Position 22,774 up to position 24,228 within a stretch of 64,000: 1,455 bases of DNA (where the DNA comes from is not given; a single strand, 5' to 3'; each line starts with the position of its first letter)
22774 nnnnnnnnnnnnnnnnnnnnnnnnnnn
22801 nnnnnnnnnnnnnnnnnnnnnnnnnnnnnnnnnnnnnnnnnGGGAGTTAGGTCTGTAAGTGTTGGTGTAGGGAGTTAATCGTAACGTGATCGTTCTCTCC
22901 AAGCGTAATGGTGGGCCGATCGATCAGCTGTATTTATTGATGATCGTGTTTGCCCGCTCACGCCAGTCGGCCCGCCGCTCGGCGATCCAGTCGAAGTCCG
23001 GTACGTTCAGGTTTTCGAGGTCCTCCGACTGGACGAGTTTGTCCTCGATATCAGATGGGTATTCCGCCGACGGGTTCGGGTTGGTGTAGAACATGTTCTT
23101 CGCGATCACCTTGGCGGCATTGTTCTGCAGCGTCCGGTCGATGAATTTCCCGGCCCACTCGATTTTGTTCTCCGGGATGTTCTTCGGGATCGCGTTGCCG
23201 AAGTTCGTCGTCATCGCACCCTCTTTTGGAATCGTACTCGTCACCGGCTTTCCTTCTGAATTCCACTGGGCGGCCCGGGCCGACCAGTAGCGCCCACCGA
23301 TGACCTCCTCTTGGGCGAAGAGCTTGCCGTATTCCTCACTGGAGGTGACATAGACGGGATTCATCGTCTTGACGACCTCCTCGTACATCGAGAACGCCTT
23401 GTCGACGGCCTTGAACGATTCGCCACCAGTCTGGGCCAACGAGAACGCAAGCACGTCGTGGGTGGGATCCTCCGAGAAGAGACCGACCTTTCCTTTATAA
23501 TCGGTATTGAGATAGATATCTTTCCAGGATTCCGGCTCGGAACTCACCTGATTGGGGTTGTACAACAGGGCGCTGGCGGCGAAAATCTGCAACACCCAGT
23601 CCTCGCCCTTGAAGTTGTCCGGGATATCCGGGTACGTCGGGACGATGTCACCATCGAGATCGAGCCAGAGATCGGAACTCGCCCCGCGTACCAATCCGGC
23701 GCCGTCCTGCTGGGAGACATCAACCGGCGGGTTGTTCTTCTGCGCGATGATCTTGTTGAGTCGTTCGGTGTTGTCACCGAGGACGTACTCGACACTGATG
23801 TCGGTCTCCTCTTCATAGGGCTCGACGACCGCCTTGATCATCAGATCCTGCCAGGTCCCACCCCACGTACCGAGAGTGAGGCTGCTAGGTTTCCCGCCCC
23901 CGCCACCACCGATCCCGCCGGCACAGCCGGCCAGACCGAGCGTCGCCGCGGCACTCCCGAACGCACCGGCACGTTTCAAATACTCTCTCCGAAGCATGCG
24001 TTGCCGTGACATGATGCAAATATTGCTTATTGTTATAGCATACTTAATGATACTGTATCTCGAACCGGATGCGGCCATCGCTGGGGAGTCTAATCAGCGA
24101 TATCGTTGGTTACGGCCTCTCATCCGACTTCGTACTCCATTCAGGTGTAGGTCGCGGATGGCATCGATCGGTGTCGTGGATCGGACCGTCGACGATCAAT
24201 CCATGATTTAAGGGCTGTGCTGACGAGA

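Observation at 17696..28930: Putative ~11-kb import-and-degrade island: PotABCD-type importer, proline dehydrogenase, amidohydrolase and four M24-fold genes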

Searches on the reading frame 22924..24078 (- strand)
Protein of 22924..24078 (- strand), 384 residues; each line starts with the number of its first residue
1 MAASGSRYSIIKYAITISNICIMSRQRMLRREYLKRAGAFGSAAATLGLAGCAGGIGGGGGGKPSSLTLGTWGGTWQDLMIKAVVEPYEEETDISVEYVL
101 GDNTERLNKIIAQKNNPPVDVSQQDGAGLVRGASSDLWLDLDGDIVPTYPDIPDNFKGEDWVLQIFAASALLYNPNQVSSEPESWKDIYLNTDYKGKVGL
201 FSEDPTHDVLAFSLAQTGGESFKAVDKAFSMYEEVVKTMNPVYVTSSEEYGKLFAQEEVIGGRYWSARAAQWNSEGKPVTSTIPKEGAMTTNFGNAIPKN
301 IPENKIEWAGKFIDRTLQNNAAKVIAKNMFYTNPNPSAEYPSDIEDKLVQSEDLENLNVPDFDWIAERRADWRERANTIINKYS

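Call 3: search_protein_families(library=pfam, proteins=[window:22924-24078:-], max_evalue=0.001)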
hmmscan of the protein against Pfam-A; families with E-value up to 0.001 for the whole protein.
window:22924-24078:- (384 aa): 2 families
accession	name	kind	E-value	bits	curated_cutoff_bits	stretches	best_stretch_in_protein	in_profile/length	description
PF13416.11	SBP_bac_8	-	3.8e-22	79.8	27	1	83-346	1-273/279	Bacterial extracellular solute-binding protein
PF13343.11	SBP_bac_6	-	2.3e-13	50.7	24.6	1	149-363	47-240/245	Bacterial extracellular solute-binding protein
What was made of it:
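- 22924..24012 (-): Tat-signal lipoprotein solute-binding protein (SBP_bac_8) of a haloarchaea-only orthogroup; not PotD. Pfam (call 3).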

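Call 5: search_protein_families(library=ncbifam, proteins=[window:22924-24078:-], max_evalue=0.00001)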
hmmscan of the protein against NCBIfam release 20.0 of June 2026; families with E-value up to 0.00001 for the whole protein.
window:22924-24078:- (384 aa): 3 families
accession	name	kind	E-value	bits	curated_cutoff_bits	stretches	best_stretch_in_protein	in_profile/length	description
NF007048.0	PRK09501.1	equivalog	2.5e-10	39.8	582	1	162-339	127-301/348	spermidine/putrescine ABC transporter substrate-binding protein PotD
TIGR03261.1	phnS2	equivalog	1.3e-09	37.6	392.75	1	89-354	44-311/334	putative 2-aminoethylphosphonate ABC transporter substrate-binding protein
TIGR03227.1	PhnS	equivalog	2.9e-07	29.7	395.3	1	80-231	48-194/360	2-aminoethylphosphonate ABC transporter substrate-binding protein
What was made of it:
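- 22924..24012 (-): PotD equivalog 39.8 bits against a 582 cut-off (call 5).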

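Call 18: search_solved_structures(query=window:22924-24078:-, max_evalue=0.001, show_alignments=0)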
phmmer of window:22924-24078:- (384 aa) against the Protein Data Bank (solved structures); distinct sequences matched with E-value up to 0.001: 19.
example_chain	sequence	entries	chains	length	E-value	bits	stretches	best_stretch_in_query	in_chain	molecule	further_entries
3pu5_A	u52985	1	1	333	4.4e-14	55.3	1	71-352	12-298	extracellular solute-binding protein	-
5l9s_A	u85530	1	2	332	3e-11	46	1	67-376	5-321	ABC transporter, substrate binding protein (Mannopine)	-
4edp_A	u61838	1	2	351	4.7e-11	45.3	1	48-381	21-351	ABC transporter, substrate-binding protein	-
1poy_1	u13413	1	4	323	3.8e-09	39.1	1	150-339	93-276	SPERMIDINE/PUTRESCINE-BINDING PROTEIN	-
1pot_A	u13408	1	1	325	3.8e-09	39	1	150-339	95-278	SPERMIDINE/PUTRESCINE-BINDING PROTEIN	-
8y5h_E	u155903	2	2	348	5.3e-09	38.6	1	140-339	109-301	Spermidine/putrescine-binding periplasmic protein | Putrescine-binding periplasmic protein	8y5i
6dgv_A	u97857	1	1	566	1.9e-08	36.8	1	66-282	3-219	Fluorescent GABA Sensor precursor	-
9d57_A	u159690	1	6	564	2.3e-08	36.5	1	66-282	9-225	ABC transporter substrate-binding protein, Circular permuted superfolder GFP fusion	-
4gl0_A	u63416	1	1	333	2.8e-08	36.2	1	66-363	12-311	Lmo0810 protein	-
4eqb_A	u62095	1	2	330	5.7e-07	31.9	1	75-347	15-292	Spermidine/putrescine ABC superfamily ATP binding cassette transporter, binding protein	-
4i1d_A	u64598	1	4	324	4.7e-06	28.9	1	66-332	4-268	ABC transporter substrate-binding protein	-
7xjm_A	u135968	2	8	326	8.9e-06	27.9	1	76-337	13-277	Putrescine-binding periplasmic protein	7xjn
4eq7_A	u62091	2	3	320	2.9e-05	26.2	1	67-327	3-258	ABC transporter, substrate binding protein (Polyamine)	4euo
8at0_A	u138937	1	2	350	0.00033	22.8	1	75-338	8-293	Putrescine-binding periplasmic protein PotF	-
7oys_A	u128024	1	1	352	0.00074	21.6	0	75-338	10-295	Putrescine-binding periplasmic protein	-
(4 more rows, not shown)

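Call 47: find_homologous_proteins(query=window:22924-24012:-, max_evalue=1e-10)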
Query window:22924-24012:- (362 aa): 48 proteins with E <= 1e-10 among 3295 candidates.
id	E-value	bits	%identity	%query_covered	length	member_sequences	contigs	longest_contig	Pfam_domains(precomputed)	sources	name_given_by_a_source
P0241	4.3e-244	827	100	100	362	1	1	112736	PF13416.12,PF13343.12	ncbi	ncbi:MAG: extracellular solute-binding protein [Halobacteriales archaeon]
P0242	5.6e-191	652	78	98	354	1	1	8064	PF13416.12,PF13343.12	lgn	-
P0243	6.1e-188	642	77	100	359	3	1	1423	PF13416.12,PF13343.12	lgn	-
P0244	2.7e-187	640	77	99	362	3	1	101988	PF13416.12,PF13343.12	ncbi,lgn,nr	ncbi:MAG: extracellular solute-binding protein [Halobacteriales archaeon]|nr:extracellular solute-bi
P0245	6.8e-187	639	77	100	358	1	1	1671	PF13416.12,PF13343.12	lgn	-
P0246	9.6e-186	635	76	100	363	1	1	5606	PF13416.12,PF13343.12,PF01547.31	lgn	-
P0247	1.2e-185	635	75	100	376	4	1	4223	PF13416.12,PF13343.12,PF01547.31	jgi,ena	jgi:putative spermidine/putrescine transport system substrate-binding protein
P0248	8.7e-185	632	77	98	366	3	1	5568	PF13416.12,PF13343.12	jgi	jgi:putative spermidine/putrescine transport system substrate-binding protein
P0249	8.7e-184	629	74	100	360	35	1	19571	PF13416.12,PF13343.12,PF01547.31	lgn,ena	-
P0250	1.5e-183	628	73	100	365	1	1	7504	PF13416.12,PF13343.12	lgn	-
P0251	7.2e-182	622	73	100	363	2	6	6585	PF13416.12,PF13343.12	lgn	-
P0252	1.3e-181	621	75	100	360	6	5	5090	PF13416.12,PF13343.12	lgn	-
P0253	3.1e-181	620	75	100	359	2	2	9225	PF13416.12,PF13343.12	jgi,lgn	-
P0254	9.1e-181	619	74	100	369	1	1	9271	PF13416.12,PF13343.12,PF01547.31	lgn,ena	-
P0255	6.5e-180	616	72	99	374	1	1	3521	PF13416.12,PF13343.12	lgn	-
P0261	3.2e-177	607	72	98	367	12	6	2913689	PF13416.12,PF13343.12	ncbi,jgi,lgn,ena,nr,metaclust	ncbi:extracellular solute-binding protein family 1 [halophilic archaeon DL31]|jgi:putative spermidin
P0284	1.5e-107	378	46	99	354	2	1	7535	PF13416.12,PF13343.12,PF01547.31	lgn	-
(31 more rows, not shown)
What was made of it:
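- JGI annotates orthologues as a putative spermidine/putrescine system (call 47).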

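Call 48: find_encoding_contigs(protein=P0261, flank=10000, max_places=1)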
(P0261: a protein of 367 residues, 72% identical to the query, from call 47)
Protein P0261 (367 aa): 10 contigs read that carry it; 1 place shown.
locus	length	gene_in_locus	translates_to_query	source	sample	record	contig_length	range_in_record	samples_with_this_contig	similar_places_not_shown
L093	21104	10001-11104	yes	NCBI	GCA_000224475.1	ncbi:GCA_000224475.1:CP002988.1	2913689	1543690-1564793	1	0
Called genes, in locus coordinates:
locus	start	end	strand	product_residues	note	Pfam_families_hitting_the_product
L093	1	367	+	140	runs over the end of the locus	PF13380:CoA_binding_2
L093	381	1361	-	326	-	PF00291:PALP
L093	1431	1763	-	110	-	-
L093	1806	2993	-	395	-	PF01546:Peptidase_M20, PF07687:M20_dimer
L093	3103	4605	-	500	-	PF00474:SSF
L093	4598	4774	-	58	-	-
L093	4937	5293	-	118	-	-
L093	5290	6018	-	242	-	PF01557:FAA_hydrolase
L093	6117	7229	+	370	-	PF01321:Creatinase_N, PF00557:Peptidase_M24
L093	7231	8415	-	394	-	PF01979:Amidohydro_1, PF07969:Amidohydro_3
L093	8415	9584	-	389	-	PF01321:Creatinase_N, PF00557:Peptidase_M24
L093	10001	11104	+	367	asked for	PF13416:SBP_bac_8, PF13343:SBP_bac_6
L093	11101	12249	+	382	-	PF00005:ABC_tran, PF13304:AAA_21 (faint), PF08402:TOBE_2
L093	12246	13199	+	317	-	PF00528:BPD_transp_1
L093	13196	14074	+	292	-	PF00528:BPD_transp_1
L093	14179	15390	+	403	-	PF13433:Peripla_BP_5, PF13458:Peripla_BP_6, PF01094:ANF_receptor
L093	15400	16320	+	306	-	PF02653:BPD_transp_2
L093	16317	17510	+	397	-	PF02653:BPD_transp_2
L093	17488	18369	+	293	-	PF00005:ABC_tran, PF13304:AAA_21 (faint), PF12399:BCA_ABC_TP_C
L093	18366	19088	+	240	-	PF00005:ABC_tran, PF13304:AAA_21 (faint)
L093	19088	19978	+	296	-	PF00892:EamA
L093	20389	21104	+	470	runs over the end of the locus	PF25856:MPN635_N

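Call 49: find_encoding_contigs(protein=P0284, flank=8000, max_places=1)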
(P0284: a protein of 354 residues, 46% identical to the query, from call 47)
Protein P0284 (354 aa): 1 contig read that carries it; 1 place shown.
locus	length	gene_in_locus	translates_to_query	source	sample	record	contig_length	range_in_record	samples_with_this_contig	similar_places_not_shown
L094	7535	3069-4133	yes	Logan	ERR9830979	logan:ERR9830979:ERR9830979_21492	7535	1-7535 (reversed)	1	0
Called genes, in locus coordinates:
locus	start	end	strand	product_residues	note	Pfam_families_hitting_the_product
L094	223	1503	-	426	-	PF07969:Amidohydro_3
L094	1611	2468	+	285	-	PF02633:Creatininase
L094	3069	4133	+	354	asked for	PF01547:SBP_bac_1 (weak), PF13416:SBP_bac_8, PF13343:SBP_bac_6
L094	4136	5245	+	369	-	PF00005:ABC_tran, PF13304:AAA_21 (faint), PF08402:TOBE_2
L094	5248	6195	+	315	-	PF00528:BPD_transp_1 (weak)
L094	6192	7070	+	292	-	PF00528:BPD_transp_1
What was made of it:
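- A 46%-identical paralogue of the binding protein sits with a creatininase-family gene and an Amidohydro_3 gene (call 49).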

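Call 55: search_protein_families(library=pfam, proteins=[L093:1806-2993:-], max_evalue=0.00001)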
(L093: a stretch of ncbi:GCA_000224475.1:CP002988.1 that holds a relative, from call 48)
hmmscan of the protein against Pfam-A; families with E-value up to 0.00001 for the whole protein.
L093:1806-2993:- (395 aa): 2 families
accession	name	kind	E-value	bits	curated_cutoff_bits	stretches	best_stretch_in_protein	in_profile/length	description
PF01546.33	Peptidase_M20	-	1.5e-24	87.5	24.6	1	81-389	2-204/206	Peptidase family M20/M25/M40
PF07687.19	M20_dimer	-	2.6e-22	79.2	21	1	186-292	2-104/107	Peptidase dimerisation domain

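Call 56: search_solved_structures(query=window:22924-24012:-, max_evalue=0.000001, show_alignments=5)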
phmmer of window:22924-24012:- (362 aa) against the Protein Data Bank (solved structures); distinct sequences matched with E-value up to 0.000001: 10.
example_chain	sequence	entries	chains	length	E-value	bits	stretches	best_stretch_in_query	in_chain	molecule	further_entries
3pu5_A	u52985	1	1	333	4.1e-14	55.5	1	49-330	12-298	extracellular solute-binding protein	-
5l9s_A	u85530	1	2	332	3e-11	46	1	45-354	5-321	ABC transporter, substrate binding protein (Mannopine)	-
4edp_A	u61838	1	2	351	4.4e-11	45.5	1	26-359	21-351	ABC transporter, substrate-binding protein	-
1pot_A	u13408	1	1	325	3.4e-09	39.3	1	128-317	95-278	SPERMIDINE/PUTRESCINE-BINDING PROTEIN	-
1poy_1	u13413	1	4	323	3.4e-09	39.3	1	128-317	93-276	SPERMIDINE/PUTRESCINE-BINDING PROTEIN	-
8y5h_E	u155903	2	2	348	4.6e-09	38.8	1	118-317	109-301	Spermidine/putrescine-binding periplasmic protein | Putrescine-binding periplasmic protein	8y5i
6dgv_A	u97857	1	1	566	1.9e-08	36.8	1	44-260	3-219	Fluorescent GABA Sensor precursor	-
9d57_A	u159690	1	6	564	2.4e-08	36.5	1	44-260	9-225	ABC transporter substrate-binding protein, Circular permuted superfolder GFP fusion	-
4gl0_A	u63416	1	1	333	2.6e-08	36.4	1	44-341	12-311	Lmo0810 protein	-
4eqb_A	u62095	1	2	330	5.3e-07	32.1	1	53-325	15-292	Spermidine/putrescine ABC superfamily ATP binding cassette transporter, binding protein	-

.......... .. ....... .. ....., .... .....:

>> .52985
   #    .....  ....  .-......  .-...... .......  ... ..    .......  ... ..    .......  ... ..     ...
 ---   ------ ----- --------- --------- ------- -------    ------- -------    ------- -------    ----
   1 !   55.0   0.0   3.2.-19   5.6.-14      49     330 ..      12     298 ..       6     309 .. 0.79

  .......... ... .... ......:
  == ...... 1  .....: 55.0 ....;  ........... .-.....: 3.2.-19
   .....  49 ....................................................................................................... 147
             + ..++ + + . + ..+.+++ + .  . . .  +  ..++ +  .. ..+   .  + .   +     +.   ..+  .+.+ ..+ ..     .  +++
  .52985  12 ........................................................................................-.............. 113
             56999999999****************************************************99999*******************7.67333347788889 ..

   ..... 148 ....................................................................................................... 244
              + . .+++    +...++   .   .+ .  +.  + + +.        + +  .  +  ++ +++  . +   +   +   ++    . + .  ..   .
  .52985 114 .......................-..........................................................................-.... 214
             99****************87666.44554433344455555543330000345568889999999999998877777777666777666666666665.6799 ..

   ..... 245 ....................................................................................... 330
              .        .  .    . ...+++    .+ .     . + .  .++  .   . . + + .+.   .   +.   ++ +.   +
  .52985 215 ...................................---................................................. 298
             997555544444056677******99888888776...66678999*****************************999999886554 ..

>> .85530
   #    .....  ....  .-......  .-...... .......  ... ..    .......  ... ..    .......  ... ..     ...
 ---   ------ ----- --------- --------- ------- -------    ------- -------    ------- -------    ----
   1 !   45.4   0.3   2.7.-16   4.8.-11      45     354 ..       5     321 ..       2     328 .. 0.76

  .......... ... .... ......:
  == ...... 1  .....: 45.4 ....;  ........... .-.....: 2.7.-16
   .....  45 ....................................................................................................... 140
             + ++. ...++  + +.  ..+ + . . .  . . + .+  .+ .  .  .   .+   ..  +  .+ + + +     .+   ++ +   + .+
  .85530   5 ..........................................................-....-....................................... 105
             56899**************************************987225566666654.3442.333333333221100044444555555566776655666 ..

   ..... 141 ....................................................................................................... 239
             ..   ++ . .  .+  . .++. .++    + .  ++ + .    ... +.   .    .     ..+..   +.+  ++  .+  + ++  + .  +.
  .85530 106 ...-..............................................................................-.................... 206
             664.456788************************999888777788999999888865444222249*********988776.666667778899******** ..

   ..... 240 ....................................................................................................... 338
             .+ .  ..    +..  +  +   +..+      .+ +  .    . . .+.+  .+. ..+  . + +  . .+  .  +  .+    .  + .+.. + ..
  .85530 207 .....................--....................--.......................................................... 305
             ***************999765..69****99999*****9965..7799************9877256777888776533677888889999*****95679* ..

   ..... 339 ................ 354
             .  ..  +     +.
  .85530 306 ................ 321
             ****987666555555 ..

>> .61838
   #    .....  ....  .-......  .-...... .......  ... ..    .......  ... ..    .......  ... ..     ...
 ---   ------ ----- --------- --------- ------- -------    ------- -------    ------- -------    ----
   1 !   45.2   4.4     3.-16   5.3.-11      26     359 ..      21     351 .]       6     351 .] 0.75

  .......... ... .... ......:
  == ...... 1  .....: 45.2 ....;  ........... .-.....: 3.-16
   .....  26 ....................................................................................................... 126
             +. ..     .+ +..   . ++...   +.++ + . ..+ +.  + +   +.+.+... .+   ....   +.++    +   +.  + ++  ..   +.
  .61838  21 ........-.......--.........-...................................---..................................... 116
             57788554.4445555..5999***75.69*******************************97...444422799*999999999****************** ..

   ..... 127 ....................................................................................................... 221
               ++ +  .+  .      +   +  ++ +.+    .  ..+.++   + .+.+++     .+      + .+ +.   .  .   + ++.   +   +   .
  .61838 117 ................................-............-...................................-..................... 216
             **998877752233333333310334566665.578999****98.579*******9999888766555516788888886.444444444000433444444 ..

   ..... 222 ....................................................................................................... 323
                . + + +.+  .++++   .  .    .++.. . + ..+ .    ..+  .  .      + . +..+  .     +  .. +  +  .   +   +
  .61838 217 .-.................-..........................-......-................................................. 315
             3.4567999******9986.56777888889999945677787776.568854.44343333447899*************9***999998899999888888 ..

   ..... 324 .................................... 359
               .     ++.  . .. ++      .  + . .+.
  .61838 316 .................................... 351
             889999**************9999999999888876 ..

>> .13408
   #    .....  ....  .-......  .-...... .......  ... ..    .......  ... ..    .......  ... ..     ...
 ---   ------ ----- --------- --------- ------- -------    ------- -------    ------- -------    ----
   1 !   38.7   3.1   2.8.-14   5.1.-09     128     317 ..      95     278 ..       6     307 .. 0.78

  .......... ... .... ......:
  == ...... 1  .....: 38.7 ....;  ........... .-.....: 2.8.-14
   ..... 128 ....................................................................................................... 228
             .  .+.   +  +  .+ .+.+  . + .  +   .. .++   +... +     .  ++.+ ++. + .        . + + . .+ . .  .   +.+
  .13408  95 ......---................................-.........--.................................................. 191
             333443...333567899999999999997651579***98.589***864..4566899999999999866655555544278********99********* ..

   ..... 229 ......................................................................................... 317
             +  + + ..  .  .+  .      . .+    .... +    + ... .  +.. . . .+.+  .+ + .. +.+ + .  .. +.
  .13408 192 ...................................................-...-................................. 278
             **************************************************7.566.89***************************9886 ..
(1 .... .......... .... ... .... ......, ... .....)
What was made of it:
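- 22924..24012 (-): PotD residues W255, D257 and D168 are not conserved (call 56).
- On PotABCD polyamine importer: W255, D257 and D168 are not conserved; W229 is kept; E171 becomes Asp (calls 5, 56).
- Closest known: PotABCD spermidine/putrescine ABC importer. Different: The binding protein is not PotD: 39.8 bits against 582, and key polyamine-binding residues are absent (calls 5, 56).
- The binding protein scores 39.8 bits against 582 for PotD, and lacks PotD W255, D257 and D168 (calls 5, 56).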
